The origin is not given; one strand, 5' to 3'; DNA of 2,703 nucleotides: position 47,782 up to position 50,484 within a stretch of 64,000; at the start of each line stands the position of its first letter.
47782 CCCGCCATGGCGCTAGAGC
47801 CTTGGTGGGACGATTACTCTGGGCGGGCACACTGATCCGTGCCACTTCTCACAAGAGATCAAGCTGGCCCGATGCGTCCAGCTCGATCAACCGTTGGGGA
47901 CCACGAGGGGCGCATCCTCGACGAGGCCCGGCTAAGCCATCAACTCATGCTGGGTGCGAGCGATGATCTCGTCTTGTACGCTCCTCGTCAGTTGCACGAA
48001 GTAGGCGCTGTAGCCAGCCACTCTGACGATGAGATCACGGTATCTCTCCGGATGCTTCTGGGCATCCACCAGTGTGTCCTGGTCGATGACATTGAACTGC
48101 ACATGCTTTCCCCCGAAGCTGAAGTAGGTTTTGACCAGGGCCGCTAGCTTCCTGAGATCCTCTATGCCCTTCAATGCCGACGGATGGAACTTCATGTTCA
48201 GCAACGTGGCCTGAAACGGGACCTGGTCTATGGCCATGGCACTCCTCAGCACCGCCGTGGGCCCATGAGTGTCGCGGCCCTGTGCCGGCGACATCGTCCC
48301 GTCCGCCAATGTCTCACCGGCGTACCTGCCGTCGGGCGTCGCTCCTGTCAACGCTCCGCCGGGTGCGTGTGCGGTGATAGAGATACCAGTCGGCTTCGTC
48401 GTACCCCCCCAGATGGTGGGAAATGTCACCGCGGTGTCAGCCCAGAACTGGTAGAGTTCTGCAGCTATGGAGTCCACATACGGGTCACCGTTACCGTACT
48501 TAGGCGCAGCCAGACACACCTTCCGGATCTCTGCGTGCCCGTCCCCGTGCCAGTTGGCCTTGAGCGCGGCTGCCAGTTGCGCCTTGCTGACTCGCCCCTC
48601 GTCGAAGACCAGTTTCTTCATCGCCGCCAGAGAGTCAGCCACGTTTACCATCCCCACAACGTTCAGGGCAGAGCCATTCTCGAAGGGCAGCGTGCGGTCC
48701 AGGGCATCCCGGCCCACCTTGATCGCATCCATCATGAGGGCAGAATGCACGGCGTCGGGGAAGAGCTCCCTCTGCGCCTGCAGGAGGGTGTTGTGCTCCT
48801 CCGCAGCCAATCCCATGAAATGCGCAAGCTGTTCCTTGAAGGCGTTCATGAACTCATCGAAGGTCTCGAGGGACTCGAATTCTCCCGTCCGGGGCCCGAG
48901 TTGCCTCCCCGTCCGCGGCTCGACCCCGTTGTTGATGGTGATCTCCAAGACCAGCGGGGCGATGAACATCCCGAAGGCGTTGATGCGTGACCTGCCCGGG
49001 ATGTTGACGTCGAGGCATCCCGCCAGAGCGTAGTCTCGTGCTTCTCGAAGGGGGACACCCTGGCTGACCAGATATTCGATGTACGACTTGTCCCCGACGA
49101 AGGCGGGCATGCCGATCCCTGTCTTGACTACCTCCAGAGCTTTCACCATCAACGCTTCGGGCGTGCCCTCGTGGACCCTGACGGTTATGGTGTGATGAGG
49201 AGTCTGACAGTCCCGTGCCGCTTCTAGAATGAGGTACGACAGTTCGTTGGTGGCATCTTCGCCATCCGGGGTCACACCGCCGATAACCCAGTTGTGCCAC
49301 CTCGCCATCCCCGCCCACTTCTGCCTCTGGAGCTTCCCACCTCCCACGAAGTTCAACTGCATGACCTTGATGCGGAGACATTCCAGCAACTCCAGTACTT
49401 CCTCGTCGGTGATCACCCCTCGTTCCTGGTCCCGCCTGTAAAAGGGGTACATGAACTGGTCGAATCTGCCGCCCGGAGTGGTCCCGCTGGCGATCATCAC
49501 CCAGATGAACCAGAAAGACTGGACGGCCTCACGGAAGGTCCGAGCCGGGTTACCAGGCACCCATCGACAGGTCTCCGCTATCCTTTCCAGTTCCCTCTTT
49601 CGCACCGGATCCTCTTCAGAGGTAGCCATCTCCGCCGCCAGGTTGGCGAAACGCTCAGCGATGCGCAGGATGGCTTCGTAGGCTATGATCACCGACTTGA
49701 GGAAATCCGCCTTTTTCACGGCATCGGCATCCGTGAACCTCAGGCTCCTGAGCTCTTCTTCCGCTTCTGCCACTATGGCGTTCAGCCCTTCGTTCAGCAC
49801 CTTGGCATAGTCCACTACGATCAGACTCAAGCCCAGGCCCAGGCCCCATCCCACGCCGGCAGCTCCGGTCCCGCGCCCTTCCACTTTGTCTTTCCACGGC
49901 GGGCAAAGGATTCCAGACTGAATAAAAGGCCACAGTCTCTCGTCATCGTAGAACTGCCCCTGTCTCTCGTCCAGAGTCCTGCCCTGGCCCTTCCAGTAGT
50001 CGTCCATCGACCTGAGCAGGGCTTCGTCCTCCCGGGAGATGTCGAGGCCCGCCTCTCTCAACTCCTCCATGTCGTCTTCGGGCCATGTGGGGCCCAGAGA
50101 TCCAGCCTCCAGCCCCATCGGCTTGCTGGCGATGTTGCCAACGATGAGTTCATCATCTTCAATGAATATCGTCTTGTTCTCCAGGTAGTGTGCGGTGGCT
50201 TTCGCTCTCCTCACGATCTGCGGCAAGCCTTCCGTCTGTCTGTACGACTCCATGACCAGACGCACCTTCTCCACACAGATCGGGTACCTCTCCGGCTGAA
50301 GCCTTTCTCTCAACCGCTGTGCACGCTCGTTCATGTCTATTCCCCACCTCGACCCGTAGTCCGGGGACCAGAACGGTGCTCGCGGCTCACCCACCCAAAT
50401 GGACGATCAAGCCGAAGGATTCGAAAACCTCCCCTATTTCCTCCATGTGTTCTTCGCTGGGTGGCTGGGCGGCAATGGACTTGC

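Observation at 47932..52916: Glycyl-radical enzyme with a G-C-L-D thiyl loop, co-operonic with its activase and an acyl-CoA ligase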

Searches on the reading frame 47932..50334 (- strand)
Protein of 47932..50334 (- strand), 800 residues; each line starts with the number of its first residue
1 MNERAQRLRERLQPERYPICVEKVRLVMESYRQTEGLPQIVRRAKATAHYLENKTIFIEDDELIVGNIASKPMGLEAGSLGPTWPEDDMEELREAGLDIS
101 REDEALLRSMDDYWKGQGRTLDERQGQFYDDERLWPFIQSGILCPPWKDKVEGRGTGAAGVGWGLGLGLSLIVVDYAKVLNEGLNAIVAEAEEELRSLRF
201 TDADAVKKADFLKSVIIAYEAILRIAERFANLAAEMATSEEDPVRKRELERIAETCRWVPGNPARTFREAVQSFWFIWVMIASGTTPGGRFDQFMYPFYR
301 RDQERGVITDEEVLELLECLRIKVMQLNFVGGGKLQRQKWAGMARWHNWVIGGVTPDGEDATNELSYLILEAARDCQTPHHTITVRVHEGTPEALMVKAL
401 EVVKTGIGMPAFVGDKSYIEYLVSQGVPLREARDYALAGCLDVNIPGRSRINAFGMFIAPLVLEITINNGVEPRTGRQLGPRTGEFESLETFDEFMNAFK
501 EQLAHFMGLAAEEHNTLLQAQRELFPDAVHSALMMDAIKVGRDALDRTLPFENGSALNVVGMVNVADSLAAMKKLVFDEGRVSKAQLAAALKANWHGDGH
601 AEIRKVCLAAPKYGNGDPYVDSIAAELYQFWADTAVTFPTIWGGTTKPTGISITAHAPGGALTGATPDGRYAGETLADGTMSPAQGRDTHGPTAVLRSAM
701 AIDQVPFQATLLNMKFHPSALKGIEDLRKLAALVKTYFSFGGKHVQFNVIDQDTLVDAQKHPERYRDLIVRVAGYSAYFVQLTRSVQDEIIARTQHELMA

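Call 7: search_protein_families(library=pfam, proteins=[window:47932-50334:-])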
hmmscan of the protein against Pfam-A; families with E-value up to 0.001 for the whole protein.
window:47932-50334:- (800 aa): 2 families
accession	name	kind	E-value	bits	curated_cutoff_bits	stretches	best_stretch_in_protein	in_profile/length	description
PF02901.20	PFL-like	-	7e-168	560.6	24.3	1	1-658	1-645/647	Pyruvate formate lyase-like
PF01228.26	Gly_radical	-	9e-33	113.4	22.2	1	680-780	4-106/106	Glycine radical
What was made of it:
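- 47932..50334 (-): GRE1: 800-aa glycyl radical enzyme of the C-x-D clade. The mechanical ORF extends to a GTG at 50394; the ATG at 50334 is the likely start. Pfam PFL-like and Gly_radical (call 7).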

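Call 8: search_solved_structures(query=window:47932-50334:-, show_alignments=3)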
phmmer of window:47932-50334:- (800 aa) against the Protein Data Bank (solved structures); distinct sequences matched with E-value up to 0.001: 37.
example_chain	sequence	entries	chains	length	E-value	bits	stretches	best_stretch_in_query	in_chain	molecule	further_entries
1r8w_A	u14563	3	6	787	2.3e-155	522.2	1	19-797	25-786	glycerol dehydratase | B12-independent glycerol dehydratase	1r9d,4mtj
9f3w_A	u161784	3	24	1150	4.1e-146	491.6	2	3-796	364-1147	Choline trimethylamine-lyase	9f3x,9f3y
5i2a_A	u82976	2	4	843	4e-145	488.3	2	3-597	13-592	Diol-dehydratase | Diol dehydratase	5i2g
9rco_A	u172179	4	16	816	6.8e-138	464.4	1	4-797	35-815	Glycyl radical protein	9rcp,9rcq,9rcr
7e7l_A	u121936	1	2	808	8.4e-138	464.1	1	173-795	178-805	Hydroxyphenylacetic acid decarboxylase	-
5ymr_B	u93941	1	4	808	4.5e-133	448.4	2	173-799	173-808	Formate acetyltransferase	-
8id1_A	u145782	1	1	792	1.3e-127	430.4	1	3-796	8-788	Formate C-acetyltransferase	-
9ht9_A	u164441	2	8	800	2.5e-127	429.5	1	6-795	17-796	Choline trimethylamine-lyase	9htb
9r0v_A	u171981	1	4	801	2.5e-127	429.4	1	6-795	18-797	Choline trimethylamine-lyase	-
6vue_A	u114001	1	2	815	2.7e-127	429.3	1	6-795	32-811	Choline trimethylamine-lyase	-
5fau_A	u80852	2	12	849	3.2e-127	429.1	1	6-795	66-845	Choline trimethylamine-lyase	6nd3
5faw_A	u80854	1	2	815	3.3e-127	429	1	6-795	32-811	Choline trimethylamine-lyase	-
5fay_A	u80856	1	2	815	3.3e-127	429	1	6-795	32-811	Choline trimethylamine-lyase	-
5fav_A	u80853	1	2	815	5.1e-127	428.4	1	6-795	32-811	Choline trimethylamine-lyase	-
6lon_B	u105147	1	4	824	7.9e-127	427.8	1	3-797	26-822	PFL2/glycerol dehydratase family glycyl radical enzyme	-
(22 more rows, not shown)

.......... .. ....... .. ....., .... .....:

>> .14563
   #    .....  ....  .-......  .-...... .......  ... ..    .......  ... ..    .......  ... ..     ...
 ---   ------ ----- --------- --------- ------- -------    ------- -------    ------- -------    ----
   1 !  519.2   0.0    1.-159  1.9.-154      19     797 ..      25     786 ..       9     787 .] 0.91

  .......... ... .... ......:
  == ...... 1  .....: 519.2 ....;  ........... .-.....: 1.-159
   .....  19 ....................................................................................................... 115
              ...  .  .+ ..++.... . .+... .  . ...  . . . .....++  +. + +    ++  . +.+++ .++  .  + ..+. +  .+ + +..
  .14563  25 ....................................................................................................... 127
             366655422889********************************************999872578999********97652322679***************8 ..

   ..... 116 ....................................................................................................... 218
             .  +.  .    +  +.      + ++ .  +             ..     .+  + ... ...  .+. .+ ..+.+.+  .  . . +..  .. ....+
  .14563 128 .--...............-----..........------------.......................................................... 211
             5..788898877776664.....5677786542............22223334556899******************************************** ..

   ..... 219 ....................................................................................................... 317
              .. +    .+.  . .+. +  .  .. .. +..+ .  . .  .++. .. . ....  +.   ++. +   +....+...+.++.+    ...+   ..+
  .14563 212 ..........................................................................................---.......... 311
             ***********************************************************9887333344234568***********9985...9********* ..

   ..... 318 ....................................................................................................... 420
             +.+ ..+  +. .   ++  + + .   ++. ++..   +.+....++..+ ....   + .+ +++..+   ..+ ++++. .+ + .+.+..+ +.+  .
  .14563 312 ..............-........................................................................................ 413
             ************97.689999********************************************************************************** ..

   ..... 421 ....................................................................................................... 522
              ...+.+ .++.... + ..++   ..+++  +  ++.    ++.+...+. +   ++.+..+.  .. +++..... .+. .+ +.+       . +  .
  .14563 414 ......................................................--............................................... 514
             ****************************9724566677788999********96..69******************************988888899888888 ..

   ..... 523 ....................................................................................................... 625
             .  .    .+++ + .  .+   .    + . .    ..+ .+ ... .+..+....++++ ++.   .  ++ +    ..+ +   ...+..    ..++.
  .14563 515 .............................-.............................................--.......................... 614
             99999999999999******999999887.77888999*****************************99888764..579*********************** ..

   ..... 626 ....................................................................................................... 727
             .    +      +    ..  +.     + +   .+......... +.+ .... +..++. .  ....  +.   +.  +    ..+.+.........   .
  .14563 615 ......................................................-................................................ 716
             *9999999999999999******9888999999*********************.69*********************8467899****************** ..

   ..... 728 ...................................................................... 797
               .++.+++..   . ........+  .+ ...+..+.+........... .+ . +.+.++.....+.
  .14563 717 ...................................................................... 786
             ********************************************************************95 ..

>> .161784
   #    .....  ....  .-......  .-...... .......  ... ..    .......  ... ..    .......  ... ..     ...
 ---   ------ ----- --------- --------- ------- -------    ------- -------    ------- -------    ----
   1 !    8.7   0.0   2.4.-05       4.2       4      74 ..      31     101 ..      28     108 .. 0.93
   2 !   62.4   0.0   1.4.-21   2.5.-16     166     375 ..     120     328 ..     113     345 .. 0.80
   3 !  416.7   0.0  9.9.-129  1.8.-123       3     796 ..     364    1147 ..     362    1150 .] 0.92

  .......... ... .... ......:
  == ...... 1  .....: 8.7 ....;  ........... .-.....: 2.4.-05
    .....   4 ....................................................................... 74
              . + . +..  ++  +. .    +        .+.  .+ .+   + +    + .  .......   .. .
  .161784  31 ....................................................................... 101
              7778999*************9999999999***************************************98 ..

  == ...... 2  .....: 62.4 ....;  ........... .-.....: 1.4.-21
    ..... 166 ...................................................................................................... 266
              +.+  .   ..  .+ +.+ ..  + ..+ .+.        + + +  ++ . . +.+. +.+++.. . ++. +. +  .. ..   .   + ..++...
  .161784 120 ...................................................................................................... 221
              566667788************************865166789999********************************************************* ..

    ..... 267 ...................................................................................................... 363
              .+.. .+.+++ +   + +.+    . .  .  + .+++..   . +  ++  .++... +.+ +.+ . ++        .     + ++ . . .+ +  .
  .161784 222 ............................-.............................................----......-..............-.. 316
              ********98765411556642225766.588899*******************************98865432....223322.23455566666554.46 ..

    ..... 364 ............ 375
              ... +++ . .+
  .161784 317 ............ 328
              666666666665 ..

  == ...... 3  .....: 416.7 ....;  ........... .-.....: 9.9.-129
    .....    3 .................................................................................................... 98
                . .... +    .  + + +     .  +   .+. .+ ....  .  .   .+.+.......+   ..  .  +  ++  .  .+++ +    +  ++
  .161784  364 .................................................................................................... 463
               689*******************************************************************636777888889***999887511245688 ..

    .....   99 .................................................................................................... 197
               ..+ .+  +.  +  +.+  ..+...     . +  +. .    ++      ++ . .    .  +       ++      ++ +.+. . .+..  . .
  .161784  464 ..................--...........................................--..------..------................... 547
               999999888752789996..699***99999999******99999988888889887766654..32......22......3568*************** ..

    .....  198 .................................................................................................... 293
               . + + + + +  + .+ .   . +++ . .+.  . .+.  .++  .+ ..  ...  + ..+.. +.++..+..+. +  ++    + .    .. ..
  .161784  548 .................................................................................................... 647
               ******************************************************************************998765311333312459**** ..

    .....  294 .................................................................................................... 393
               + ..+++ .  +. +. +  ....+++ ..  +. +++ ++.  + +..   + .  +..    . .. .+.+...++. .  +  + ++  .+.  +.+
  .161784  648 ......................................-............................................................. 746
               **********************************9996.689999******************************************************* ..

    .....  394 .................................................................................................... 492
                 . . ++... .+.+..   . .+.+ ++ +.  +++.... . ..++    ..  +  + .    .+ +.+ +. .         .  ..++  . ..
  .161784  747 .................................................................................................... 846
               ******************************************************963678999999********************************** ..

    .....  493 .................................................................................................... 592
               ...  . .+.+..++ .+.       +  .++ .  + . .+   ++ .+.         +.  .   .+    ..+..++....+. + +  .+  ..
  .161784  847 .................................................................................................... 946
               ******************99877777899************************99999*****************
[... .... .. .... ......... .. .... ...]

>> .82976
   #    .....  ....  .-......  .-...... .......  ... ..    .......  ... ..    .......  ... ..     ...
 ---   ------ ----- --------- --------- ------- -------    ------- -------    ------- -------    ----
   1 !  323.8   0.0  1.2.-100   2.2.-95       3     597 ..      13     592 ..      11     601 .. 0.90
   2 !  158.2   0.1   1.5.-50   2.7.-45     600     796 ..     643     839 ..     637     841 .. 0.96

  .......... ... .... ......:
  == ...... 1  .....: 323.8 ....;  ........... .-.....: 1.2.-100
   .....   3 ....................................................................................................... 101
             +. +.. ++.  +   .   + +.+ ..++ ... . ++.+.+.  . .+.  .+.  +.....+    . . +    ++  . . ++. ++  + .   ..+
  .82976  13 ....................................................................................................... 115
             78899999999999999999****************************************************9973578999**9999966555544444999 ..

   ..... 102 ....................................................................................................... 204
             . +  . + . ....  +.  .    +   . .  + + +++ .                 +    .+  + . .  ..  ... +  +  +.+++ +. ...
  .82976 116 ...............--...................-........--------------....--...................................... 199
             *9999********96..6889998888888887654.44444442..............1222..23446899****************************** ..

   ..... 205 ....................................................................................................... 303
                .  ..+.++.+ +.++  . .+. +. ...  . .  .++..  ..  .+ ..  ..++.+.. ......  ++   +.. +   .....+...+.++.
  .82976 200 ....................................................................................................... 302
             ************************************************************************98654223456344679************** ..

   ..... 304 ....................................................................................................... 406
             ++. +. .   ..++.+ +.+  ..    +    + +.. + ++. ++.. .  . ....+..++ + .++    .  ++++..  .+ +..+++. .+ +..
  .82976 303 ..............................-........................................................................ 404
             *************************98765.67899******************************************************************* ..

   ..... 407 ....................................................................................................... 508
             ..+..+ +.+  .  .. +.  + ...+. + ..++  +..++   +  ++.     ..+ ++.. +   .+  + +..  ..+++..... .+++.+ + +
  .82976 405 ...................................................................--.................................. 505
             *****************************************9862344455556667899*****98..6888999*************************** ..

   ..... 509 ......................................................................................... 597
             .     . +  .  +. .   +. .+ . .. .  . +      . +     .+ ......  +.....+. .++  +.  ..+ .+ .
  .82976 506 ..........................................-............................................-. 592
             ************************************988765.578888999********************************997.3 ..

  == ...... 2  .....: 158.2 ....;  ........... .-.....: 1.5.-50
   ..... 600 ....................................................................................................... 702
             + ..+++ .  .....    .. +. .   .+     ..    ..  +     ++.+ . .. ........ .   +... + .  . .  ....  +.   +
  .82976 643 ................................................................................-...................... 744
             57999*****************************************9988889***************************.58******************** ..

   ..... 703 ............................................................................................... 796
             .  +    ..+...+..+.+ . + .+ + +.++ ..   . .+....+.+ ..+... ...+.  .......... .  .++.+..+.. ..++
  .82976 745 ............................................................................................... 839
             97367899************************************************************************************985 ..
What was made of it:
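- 47932..50334 (-): PDB phmmer best hit is glycerol dehydratase 1r8w, E=2e-155 (call 8).
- Closest known: X-succinate synthases. Different: These are the weakest PFL2-type matches (E=1e-89 to 1e-95, call 8).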

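Call 11: find_homologous_proteins(query=window:47932-50334:-, max_evalue=1e-50)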
Query window:47932-50334:- (800 aa): 2635 proteins with E <= 1e-50 among 8000 candidates; the best 120 are listed.
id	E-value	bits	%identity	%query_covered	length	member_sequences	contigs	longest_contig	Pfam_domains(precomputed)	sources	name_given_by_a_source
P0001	0.0e+0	1837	100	100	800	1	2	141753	PF02901.21,PF01228.27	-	-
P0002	0.0e+0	1689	91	100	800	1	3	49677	PF02901.21,PF01228.27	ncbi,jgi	-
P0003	0.0e+0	1684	90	100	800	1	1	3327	PF02901.21,PF01228.27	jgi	jgi:pyruvate formate-lyase/glycerol dehydratase family glycyl radical enzyme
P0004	0.0e+0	1672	89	100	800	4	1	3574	PF02901.21,PF01228.27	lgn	-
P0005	0.0e+0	1669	89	100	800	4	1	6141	PF02901.21,PF01228.27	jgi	jgi:pyruvate formate-lyase/glycerol dehydratase family glycyl radical enzyme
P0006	0.0e+0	1650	88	100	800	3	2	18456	PF02901.21,PF01228.27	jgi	-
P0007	0.0e+0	1646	88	100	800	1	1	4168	PF02901.21,PF01228.27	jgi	jgi:pyruvate formate-lyase/glycerol dehydratase family glycyl radical enzyme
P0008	0.0e+0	1632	87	100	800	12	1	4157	PF02901.21,PF01228.27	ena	-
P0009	0.0e+0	1632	87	100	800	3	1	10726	PF02901.21,PF01228.27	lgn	-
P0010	0.0e+0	1631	87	100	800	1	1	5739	PF02901.21,PF01228.27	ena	-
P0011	0.0e+0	1629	87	100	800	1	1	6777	PF02901.21,PF01228.27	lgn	-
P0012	0.0e+0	1610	86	100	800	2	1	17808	PF02901.21,PF01228.27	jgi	jgi:pyruvate formate-lyase/glycerol dehydratase family glycyl radical enzyme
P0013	0.0e+0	1605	86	100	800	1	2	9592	PF02901.21,PF01228.27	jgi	jgi:pyruvate formate-lyase/glycerol dehydratase family glycyl radical enzyme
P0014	0.0e+0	1604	85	100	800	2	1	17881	PF02901.21,PF01228.27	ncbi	-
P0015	0.0e+0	1603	85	100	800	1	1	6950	PF02901.21,PF01228.27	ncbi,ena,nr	ncbi:MAG TPA: pyruvate formate lyase family protein [Anaerolineae bacterium]|nr:pyruvate formate lya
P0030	0.0e+0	1521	81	100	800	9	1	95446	PF02901.21,PF01228.27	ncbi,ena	-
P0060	0.0e+0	1453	77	100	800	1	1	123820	PF02901.21,PF01228.27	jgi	jgi:pyruvate formate-lyase/glycerol dehydratase family glycyl radical enzyme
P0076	0.0e+0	1420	75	100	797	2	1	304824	PF02901.21,PF01228.27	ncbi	-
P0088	0.0e+0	1394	73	100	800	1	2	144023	PF02901.21,PF01228.27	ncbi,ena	-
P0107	0.0e+0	1376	72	100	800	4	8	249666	PF02901.21,PF01228.27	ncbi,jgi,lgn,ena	jgi:formate C-acetyltransferase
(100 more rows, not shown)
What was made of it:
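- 47932..50334 (-): The 120 homologues are about 800 aa (call 11).
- Checked: Its probable ATG start is at 50334, giving 800 aa; all 120 homologues are about 800 aa (call 11).
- Copies could exist outside the 64-kb window; the source contig is 141 kb (call 11).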
